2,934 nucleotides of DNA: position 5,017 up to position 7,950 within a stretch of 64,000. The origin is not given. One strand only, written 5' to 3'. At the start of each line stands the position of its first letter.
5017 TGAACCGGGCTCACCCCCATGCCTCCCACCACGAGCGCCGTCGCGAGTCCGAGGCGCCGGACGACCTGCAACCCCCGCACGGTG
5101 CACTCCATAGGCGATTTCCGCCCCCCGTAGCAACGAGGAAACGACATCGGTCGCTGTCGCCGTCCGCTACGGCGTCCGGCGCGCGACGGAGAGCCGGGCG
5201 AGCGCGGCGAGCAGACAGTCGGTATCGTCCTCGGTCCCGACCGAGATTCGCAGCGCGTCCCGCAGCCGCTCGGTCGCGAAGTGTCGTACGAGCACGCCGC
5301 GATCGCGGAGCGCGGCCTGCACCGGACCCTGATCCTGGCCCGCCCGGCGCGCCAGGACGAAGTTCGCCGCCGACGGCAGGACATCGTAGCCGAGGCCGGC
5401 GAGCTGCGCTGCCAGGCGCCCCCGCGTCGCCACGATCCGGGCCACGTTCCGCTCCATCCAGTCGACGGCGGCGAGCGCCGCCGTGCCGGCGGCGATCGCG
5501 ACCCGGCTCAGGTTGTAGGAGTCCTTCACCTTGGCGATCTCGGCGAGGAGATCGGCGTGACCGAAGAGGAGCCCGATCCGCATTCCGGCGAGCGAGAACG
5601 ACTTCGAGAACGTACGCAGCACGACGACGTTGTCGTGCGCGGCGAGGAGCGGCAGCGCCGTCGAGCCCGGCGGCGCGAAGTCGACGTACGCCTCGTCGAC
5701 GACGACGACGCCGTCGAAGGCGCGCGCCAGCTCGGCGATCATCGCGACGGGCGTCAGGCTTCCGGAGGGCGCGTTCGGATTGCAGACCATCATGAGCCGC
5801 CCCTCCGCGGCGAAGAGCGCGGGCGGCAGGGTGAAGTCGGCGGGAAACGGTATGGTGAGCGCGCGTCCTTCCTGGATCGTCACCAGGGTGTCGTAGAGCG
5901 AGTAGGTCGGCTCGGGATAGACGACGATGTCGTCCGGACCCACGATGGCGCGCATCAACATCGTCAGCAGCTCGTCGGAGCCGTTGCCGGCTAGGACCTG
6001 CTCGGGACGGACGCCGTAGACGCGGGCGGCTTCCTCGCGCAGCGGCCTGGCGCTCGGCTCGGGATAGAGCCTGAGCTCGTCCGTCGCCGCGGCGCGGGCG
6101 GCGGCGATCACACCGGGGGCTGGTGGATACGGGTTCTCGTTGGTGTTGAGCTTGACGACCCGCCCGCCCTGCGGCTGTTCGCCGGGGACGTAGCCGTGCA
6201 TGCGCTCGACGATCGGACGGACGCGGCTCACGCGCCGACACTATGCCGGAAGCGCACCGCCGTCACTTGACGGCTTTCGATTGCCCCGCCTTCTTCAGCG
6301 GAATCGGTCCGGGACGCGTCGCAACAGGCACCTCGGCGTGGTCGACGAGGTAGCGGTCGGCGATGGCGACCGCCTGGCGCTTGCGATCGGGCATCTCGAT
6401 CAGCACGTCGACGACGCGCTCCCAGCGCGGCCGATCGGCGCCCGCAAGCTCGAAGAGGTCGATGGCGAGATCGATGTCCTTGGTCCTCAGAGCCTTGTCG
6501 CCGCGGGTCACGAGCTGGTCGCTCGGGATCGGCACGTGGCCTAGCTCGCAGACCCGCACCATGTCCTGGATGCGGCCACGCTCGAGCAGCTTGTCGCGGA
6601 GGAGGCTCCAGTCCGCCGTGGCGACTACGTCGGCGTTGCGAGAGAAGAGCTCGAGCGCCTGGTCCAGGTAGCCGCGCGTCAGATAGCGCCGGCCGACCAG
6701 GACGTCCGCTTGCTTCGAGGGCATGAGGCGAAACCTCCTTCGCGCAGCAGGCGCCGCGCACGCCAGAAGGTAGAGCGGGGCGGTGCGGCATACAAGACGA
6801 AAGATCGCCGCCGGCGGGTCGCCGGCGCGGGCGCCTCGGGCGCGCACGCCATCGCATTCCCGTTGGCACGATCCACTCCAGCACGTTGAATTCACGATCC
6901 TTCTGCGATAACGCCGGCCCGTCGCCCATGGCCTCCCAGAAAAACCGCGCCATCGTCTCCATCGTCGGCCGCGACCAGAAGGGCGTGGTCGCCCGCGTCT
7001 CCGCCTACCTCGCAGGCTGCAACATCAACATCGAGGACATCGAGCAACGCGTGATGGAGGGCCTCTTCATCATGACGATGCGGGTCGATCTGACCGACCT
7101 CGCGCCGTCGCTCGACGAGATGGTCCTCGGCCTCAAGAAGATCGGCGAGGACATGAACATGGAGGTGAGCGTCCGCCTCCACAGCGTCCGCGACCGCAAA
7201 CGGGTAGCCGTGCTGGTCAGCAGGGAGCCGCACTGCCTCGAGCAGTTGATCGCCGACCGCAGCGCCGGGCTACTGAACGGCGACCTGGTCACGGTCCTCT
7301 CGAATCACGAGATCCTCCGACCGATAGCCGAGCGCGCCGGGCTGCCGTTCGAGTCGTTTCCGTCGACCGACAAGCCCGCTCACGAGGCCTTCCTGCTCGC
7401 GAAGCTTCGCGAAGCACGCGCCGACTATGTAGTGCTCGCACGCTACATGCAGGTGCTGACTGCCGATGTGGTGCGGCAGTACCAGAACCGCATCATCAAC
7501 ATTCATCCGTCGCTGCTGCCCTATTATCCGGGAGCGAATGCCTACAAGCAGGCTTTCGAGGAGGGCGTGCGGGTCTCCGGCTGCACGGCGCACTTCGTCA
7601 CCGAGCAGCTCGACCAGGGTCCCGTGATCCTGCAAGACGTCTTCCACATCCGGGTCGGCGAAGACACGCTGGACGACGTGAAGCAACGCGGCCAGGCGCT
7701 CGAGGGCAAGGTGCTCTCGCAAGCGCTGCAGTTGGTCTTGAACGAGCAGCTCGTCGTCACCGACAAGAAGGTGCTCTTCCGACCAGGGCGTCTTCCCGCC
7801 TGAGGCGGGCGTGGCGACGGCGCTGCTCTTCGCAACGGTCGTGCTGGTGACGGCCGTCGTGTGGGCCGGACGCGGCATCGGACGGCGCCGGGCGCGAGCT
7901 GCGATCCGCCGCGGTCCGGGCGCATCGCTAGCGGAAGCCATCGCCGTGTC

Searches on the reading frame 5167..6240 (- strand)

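Call 79: search_protein_families(library=pfam, max_evalue=0.00001, proteins=[window:5167-6240:-])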
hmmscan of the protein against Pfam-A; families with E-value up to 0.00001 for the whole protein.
window:5167-6240:- (357 aa): 1 family
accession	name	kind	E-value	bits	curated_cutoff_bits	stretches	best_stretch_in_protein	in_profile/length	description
PF00155.27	Aminotran_1_2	-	1.3e-54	186.2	19.7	1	28-347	3-361/361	Aminotransferase class I and II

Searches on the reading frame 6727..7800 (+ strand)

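Call 79: search_protein_families(library=pfam, max_evalue=0.00001, proteins=[window:6727-7800:+])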
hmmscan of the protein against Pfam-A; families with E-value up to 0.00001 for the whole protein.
window:6727-7800:+ (358 aa): 3 families
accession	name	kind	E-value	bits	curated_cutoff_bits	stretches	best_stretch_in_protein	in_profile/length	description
PF00551.24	Formyl_trans_N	-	4.9e-45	153.9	26.1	1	158-334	1-181/181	Formyl transferase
PF13740.12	ACT_6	-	1.9e-09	37.8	23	1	75-125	3-53/76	ACT domain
PF01842.31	ACT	-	2.9e-07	30.6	27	1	76-127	2-56/66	ACT domain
